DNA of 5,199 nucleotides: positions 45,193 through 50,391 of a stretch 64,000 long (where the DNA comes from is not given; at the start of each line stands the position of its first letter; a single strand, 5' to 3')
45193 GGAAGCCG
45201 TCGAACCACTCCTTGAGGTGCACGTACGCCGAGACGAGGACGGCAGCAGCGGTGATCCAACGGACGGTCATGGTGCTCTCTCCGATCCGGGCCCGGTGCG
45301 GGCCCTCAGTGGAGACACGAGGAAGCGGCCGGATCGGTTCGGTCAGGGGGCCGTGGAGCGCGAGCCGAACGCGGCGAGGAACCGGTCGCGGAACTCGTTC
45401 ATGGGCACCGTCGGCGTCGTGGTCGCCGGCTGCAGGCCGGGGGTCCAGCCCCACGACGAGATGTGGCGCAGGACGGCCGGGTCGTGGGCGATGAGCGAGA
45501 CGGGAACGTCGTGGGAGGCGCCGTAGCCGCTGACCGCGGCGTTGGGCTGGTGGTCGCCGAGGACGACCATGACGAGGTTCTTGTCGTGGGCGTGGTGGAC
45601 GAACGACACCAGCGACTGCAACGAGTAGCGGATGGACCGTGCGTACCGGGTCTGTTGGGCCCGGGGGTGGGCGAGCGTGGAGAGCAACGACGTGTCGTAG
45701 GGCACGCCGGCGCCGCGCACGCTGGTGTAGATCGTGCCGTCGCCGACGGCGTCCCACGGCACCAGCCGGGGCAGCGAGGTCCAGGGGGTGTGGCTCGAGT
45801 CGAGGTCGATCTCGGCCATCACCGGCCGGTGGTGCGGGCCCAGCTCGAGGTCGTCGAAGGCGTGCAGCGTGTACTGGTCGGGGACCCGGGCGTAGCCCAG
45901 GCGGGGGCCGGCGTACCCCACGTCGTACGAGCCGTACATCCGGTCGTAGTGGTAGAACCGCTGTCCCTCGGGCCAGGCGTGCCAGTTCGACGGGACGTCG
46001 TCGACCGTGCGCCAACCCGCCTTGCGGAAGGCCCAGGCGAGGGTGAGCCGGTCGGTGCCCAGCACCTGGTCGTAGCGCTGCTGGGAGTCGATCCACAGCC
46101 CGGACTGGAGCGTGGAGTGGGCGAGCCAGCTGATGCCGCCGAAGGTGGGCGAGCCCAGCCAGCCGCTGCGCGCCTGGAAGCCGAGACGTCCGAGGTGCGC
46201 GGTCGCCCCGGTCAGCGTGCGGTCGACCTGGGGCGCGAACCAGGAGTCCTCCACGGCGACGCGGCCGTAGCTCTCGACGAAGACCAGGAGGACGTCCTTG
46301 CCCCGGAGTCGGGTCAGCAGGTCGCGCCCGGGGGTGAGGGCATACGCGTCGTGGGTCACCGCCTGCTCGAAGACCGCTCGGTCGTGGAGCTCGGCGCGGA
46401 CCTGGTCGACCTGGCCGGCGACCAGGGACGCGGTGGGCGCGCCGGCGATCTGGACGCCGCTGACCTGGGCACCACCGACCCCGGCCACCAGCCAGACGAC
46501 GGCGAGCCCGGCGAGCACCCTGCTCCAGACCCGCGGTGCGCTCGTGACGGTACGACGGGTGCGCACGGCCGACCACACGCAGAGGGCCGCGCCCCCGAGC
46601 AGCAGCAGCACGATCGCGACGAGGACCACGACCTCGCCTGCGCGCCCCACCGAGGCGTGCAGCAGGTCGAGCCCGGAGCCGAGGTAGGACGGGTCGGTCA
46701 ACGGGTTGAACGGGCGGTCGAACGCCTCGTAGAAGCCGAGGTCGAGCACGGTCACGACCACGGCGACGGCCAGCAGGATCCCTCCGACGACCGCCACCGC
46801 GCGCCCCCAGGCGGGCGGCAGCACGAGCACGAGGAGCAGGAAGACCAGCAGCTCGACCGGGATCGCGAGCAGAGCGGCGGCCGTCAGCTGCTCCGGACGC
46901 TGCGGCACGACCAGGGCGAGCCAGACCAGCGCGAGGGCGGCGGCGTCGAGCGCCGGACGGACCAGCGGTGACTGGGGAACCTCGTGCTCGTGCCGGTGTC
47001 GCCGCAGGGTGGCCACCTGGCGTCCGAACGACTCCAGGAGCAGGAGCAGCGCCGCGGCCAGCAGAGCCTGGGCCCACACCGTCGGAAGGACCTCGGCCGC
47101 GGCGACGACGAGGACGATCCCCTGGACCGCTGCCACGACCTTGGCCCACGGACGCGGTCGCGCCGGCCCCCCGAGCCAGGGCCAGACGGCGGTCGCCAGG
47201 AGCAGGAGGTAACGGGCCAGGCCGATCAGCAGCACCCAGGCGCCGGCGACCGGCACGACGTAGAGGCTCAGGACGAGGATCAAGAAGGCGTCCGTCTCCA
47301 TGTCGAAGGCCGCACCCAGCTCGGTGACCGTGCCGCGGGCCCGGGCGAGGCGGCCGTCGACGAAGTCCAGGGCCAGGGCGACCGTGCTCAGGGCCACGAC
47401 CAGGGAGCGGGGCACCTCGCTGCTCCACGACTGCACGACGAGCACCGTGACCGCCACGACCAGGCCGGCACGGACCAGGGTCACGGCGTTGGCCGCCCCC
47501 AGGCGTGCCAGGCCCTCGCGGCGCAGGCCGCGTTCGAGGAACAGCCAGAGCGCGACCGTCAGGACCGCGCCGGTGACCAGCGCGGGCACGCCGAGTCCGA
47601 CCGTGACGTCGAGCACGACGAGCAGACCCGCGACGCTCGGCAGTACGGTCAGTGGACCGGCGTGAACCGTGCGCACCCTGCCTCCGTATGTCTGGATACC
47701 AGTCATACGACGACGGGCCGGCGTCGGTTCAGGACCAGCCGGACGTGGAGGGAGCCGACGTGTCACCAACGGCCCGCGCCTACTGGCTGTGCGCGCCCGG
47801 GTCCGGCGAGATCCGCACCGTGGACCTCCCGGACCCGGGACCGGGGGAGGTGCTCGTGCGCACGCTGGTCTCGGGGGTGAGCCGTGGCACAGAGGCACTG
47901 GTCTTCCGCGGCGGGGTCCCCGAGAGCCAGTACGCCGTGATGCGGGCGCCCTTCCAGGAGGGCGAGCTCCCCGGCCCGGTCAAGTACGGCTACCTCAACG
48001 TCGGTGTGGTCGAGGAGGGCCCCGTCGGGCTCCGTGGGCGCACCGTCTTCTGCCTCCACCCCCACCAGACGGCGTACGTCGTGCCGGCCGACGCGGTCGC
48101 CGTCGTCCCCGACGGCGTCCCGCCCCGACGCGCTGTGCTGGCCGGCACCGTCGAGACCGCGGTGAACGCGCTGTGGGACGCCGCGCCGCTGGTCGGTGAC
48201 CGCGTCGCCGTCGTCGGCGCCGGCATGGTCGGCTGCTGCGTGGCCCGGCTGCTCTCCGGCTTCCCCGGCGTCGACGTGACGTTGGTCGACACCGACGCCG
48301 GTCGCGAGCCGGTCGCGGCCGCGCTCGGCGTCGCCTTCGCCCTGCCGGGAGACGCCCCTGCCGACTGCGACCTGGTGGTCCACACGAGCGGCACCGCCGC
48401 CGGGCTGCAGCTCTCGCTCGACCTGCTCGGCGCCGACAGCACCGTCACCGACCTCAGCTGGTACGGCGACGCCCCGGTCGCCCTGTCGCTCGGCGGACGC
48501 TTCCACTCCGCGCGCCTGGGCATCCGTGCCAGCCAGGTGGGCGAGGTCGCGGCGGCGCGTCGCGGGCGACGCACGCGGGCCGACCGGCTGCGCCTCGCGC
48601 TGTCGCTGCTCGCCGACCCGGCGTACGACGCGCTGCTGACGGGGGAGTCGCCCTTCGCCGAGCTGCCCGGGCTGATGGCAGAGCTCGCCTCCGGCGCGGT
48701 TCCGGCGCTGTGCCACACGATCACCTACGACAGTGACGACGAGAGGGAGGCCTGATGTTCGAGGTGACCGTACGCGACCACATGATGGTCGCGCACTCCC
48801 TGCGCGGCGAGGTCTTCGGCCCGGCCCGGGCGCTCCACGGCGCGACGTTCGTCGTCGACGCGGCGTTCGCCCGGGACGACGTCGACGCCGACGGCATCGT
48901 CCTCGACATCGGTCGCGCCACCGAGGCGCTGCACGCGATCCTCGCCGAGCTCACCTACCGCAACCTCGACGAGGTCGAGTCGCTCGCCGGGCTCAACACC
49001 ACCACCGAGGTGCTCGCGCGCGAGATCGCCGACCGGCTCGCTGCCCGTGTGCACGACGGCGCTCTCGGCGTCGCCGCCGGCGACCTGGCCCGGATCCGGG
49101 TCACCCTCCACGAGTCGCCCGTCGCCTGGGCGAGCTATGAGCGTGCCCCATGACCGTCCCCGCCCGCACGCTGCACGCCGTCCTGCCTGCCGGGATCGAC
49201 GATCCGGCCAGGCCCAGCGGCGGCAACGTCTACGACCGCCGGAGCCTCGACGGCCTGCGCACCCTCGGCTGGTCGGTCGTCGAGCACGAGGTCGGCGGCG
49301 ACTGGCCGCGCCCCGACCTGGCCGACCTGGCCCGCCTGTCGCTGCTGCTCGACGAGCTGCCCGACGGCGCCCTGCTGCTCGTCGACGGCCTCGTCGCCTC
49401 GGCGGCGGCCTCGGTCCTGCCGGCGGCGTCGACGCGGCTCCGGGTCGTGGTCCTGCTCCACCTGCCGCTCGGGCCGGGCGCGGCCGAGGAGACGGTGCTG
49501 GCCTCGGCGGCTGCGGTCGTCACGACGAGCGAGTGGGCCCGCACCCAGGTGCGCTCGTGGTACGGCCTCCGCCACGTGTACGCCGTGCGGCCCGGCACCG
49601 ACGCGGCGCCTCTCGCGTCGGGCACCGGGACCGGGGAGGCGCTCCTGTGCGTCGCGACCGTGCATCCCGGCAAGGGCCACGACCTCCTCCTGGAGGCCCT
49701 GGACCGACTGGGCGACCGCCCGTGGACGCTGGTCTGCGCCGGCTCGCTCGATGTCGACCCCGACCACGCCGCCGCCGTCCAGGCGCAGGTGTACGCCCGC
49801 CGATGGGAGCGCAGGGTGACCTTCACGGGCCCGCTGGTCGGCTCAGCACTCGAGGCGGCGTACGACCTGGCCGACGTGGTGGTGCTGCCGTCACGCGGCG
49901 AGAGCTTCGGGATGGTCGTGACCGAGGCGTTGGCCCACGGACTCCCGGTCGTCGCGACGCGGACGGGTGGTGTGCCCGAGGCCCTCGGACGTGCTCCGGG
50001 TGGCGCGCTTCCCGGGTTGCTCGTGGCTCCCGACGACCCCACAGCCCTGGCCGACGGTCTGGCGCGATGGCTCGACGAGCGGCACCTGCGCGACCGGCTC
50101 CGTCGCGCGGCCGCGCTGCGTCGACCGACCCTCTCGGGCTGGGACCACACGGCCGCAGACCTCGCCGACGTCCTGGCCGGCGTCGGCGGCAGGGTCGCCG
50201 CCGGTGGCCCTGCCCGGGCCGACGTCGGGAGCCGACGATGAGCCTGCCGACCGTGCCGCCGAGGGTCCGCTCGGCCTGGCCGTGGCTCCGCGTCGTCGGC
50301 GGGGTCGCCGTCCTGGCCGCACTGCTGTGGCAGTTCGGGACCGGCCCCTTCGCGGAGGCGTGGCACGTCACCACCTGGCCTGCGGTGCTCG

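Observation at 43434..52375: A local SigL-like ECF regulon readable from sequence: five spaced promoter matches across 9 kb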

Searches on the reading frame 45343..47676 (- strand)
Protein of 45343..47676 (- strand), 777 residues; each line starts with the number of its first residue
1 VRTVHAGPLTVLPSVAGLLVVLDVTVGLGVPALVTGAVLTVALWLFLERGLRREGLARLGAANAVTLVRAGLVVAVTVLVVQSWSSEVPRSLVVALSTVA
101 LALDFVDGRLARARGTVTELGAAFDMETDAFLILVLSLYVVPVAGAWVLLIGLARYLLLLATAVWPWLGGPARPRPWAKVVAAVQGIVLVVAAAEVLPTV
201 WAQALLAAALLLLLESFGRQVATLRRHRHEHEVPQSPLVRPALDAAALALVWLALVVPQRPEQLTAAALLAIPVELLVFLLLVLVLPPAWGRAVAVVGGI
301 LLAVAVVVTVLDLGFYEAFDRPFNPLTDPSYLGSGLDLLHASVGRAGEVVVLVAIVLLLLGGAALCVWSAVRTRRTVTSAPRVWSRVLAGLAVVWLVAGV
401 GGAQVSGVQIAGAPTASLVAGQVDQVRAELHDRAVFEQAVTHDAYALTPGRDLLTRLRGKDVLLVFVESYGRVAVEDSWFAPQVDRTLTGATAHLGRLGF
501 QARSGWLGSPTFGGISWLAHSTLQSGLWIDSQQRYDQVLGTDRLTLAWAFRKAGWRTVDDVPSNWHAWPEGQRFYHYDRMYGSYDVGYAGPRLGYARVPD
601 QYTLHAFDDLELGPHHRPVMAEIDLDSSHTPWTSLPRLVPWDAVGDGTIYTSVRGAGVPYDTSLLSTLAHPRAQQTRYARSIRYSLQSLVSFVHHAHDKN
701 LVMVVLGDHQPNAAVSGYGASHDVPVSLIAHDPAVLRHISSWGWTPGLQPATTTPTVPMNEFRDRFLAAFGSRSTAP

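Call 12: search_protein_families(library=pfam, proteins=[window:45343-47676:-], max_evalue=0.01)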
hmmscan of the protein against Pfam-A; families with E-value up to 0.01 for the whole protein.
window:45343-47676:- (777 aa): 2 families
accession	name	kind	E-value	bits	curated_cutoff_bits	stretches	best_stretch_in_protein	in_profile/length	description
PF01066.26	CDP-OH_P_transf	-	1.2e-12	48.9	22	1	61-212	3-149/152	CDP-alcohol phosphatidyltransferase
PF00884.28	Sulfatase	-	1e-05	25.5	25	1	534-713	64-245/301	Sulfatase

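Call 14: search_protein_families(library=ncbifam, proteins=[window:45343-47676:-], max_evalue=0.001)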
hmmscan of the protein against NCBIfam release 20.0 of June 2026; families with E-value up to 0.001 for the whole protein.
window:45343-47676:- (777 aa): 2 families
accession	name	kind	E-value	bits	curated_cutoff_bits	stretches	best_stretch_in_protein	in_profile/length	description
TIGR00560.1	pgsA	equivalog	6.3e-06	26.8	109.1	1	62-217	4-169/183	CDP-diacylglycerol--glycerol-3-phosphate 3-phosphatidyltransferase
NF040950.1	archin_ph_syn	equivalog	1.6e-05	24.8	180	1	62-143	26-105/191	archaetidylinositol phosphate synthase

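Call 23: find_related_loci(query=window:45343-47676:-, collection=genome_contigs, flank=10000)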
Query window:45343-47676:- (777 aa) in genome_contigs; peptide patterns used: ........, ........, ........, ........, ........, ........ (x = any residue, [..] = any of these).
127 stretches matched a pattern; 45 encode a relative of the query (tblastn E <= 1e-3); 41 distinct loci.
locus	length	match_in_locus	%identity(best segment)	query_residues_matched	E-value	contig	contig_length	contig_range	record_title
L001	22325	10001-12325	84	1-775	0e+0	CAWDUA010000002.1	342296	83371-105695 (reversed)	MAG: uncultured Actinomycetota bacterium isolate MFD05442.bin.1.269 genome assembly, contig: contig_12400, whole genome 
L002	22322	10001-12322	66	1-777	0e+0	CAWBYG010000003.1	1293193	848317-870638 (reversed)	MAG: uncultured Actinomycetota bacterium isolate MFD05442.bin.2.57 genome assembly, contig: contig_3394, whole genome sh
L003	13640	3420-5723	66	1-772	0e+0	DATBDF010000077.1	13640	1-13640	MAG TPA_asm: Nocardioides sp. isolate SMAG_U5804 k141_69324, whole genome shotgun sequence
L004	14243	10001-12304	65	1-772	0e+0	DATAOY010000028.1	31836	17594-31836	MAG TPA_asm: Nocardioides sp. isolate SMAG_U7057 k141_6605955, whole genome shotgun sequence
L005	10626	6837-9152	65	1-776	0e+0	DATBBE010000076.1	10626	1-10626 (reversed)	MAG TPA_asm: Nocardioides sp. isolate SMAG_U5751 k141_722299, whole genome shotgun sequence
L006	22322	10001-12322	66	1-777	0e+0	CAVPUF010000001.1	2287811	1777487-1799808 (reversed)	MAG: uncultured Actinomycetota bacterium isolate MFD10113.bin.1.29 genome assembly, contig: contig_11077, whole genome s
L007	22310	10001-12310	64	1-775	0e+0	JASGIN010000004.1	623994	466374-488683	MAG: Nocardioides sp. isolate 5N334 JMF-2111-06-0005.ont.bin.334_3, whole genome shotgun sequence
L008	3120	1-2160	67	55-777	0e+0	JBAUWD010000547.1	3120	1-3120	MAG: Nocardioides sp. isolate MFD09702_ilm_asm_bin5 k127_221195, whole genome shotgun sequence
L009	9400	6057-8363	64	1-773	0e+0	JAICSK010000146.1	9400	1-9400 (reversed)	MAG: Nocardioides sp. isolate GZL_HYHR_2_bin.50 k141_4709519_length_9400_cov_15.9502, whole genome shotgun sequence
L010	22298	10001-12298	65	1-770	0e+0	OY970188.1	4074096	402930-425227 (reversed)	MAG: uncultured Actinomycetota bacterium isolate MFD04212.bin.c.8 genome assembly, chromosome: 1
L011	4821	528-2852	63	1-777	0e+0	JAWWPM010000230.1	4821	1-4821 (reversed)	MAG: Nocardioidaceae bacterium isolate BP_370 scaffold_507295, whole genome shotgun sequence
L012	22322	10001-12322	60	1-777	0e+0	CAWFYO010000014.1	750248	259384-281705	MAG: uncultured Actinomycetota bacterium isolate MFD05442.bin.1.302 genome assembly, contig: contig_7702, whole genome s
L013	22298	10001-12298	64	1-770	0e+0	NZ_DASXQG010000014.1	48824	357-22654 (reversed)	MAG: Nocardioides sp. isolate SMAG_U5428 k141_4057524, whole genome shotgun sequence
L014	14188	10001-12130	63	58-771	0e+0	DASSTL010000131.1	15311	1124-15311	MAG TPA_asm: Nocardioides sp. isolate SMAG_U540 k141_82667, whole genome shotgun sequence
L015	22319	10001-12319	76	1-777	0e+0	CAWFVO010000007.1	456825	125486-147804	MAG: uncultured Actinomycetota bacterium isolate MFD04967.bin.2.85 genome assembly, contig: contig_25316, whole genome s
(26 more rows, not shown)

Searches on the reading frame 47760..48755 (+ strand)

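Call 12: search_protein_families(library=pfam, proteins=[window:47760-48755:+], max_evalue=0.01)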
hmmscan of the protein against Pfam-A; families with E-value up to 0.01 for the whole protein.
window:47760-48755:+ (331 aa): 5 families
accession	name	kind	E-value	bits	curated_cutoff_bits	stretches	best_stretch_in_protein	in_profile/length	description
PF01266.30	DAO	-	0.0001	22.4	27.9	1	148-179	1-31/353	FAD dependent oxidoreductase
PF07992.20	Pyr_redox_2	-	0.00091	19.2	26.1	1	143-178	142-173/291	Pyridine nucleotide-disulphide oxidoreductase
PF13450.12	NAD_binding_8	-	0.0014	19.3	21.9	1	151-179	1-28/68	NAD(P)-binding Rossmann-like domain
PF02826.25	2-Hacid_dh_C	-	0.0032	17.3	25.1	1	143-208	33-97/178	D-isomer specific 2-hydroxyacid dehydrogenase, NAD binding domain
PF00899.27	ThiF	-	0.0072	15.9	28.1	1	148-179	22-53/238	ThiF family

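Call 14: search_protein_families(library=ncbifam, proteins=[window:47760-48755:+], max_evalue=0.001)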
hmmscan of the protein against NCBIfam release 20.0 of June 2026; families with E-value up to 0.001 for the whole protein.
window:47760-48755:+ (331 aa): 7 families
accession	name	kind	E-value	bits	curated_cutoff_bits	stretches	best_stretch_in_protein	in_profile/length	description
TIGR01202.1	bchC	equivalog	7.2e-11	41.8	291.25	1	16-56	13-53/308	chlorophyll synthesis pathway protein BchC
NF007489.0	PRK10083.1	equivalog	3.7e-07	29.4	376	0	107-175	122-190/339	Zn-dependent oxidoreductase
TIGR03366.1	HpnZ_proposed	hypoth_equivalog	6.5e-07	28.8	328.1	1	111-231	120-238/315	putative phosphonate catabolism associated alcohol dehydrogenase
NF003808.0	PRK05396.1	equivalog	7.4e-07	28.3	380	1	107-231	126-248/341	L-threonine 3-dehydrogenase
TIGR00692.1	tdh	equivalog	2.2e-06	26.9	458.35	1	106-230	123-245/340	L-threonine 3-dehydrogenase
NF005112.0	PRK06545.2-4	subfamily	5.1e-05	22.5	294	1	148-208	4-63/356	prephenate dehydrogenase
NF002480.1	PRK01747.1-1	equivalog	0.00028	19.4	540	1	118-181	214-282/645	bifunctional tRNA (5-methylaminomethyl-2-thiouridine)(34)-methyltransferase MnmC2/FAD-dependent 5-carboxymethylaminomethyl-2-thiouridine(34)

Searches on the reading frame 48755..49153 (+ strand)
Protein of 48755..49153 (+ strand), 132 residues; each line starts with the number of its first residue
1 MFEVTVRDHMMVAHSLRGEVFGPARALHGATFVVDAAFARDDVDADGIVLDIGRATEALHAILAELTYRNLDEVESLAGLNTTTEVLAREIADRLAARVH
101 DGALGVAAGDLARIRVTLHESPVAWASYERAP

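Call 12: search_protein_families(library=pfam, proteins=[window:48755-49153:+], max_evalue=0.01)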
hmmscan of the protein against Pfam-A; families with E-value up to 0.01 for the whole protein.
window:48755-49153:+ (132 aa): 1 family
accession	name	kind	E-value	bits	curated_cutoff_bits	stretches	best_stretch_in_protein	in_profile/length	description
PF01242.24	PTPS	-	8e-24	84.4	22.4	1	3-130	1-120/121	6-pyruvoyl tetrahydropterin synthase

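Call 14: search_protein_families(library=ncbifam, proteins=[window:48755-49153:+], max_evalue=0.001)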
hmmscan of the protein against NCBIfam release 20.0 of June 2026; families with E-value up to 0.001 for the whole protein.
window:48755-49153:+ (132 aa): 2 families
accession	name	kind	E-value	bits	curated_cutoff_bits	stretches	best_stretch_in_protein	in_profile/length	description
TIGR03367.1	queuosine_QueD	equivalog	2.2e-09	37.6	89.25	1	4-96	2-91/92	6-carboxytetrahydropterin synthase QueD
TIGR00039.1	6PTHBS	subfamily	8.1e-06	26.2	125.5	1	1-99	1-98/124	6-pyruvoyl tetrahydropterin synthase/6-carboxytetrahydropterin synthase family protein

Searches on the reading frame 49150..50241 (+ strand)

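Call 12: search_protein_families(library=pfam, proteins=[window:49150-50241:+], max_evalue=0.01)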
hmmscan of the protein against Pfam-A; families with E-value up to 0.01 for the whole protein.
window:49150-50241:+ (363 aa): 5 families
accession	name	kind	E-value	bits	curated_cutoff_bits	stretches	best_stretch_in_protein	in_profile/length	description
PF00534.26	Glycos_transf_1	-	3.1e-30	105.4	26.4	1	163-322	16-170/172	Glycosyl transferases group 1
PF13692.12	Glyco_trans_1_4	-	4.3e-30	105.3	27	1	164-309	3-141/142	Glycosyl transferases group 1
PF20706.3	GT4-conflict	-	6.1e-14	52.2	26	1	126-338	157-385/385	Family 4 Glycosyltransferase in conflict systems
PF13524.12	Glyco_trans_1_2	-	1.4e-06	28.8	25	1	180-337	5-141/144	Glycosyl transferase-like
PF13439.12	Glyco_transf_4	-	0.0022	18.5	28.5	0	87-151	86-167/170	Glycosyltransferase Family 4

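Call 14: search_protein_families(library=ncbifam, proteins=[window:49150-50241:+], max_evalue=0.001)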
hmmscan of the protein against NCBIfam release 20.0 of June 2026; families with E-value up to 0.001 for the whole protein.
window:49150-50241:+ (363 aa): 31 families (the best 25 are shown)
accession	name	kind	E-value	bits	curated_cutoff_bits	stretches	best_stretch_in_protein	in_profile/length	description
TIGR03449.1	mycothiol_MshA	equivalog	1.5e-21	76.8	462.5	1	164-341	222-399/406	D-inositol-3-phosphate glycosyltransferase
NF041876.1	EPS_EpsE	equivalog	7.1e-21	74.9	400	1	162-321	214-372/389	exopolysaccharide biosynthesis GT4 family glycosyltransferase EpsE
TIGR04047.1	MSMEG_0565_glyc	hypoth_equivalog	1.4e-16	60.6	259.85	1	158-337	189-366/373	MSMEG_0565 family glycosyltransferase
NF038295.1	EPS_HpsP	equivalog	8.7e-15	54.6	550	1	164-279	209-326/388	hormogonium polysaccharide biosynthesis glycosyltransferase HpsP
TIGR03088.1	stp2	hypoth_equivalog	2.3e-13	50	409.05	1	207-321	241-349/374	TIGR03088 family PEP-CTERM/XrtA system glycosyltransferase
TIGR03999.1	thiol_BshA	equivalog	1.4e-12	47.2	273.7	1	208-321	242-349/375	N-acetyl-alpha-D-glucosaminyl L-malate synthase BshA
TIGR02149.1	glgA_Coryne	subfamily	5.4e-12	45.5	302.4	1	165-336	207-381/391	glycogen synthase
TIGR04157.1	glyco_rSAM_CFB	subfamily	1.6e-11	43.8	400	1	219-277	279-337/406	TIGR04157 family glycosyltransferase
TIGR02095.1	glgA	subfamily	9.1e-10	37.8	328.45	1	166-341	298-473/477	glycogen/starch synthase, ADP-glucose type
NF047684.1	TeichurnBiosyTuaC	equivalog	1.6e-09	37.2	550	1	217-315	266-359/391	teichuronic acid biosynthesis protein TuaC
NF053787.1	GlcN_PG_synth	equivalog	2.1e-09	36.7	480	1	239-339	260-353/361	N-acetylglucosaminyl phosphatidylglycerol synthase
TIGR04063.1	stp3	hypoth_equivalog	2.9e-09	36.3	442.05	1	176-337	227-387/397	TIGR04063 family PEP-CTERM/XrtA system glycosyltransferase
NF038229.1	Glyco4_Geo_Pelo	equivalog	3.9e-09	36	400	1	114-275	104-272/338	GPMC system family 4 glycosyltransferase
NF012028.0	PRK15484.1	subfamily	4.9e-09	35.8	618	1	165-279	196-316/380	lipopolysaccharide N-acetylglucosaminyltransferase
NF038255.1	exopoly_VpsD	equivalog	7.2e-09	35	300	1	193-273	236-315/381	VpsD family glycosyltransferase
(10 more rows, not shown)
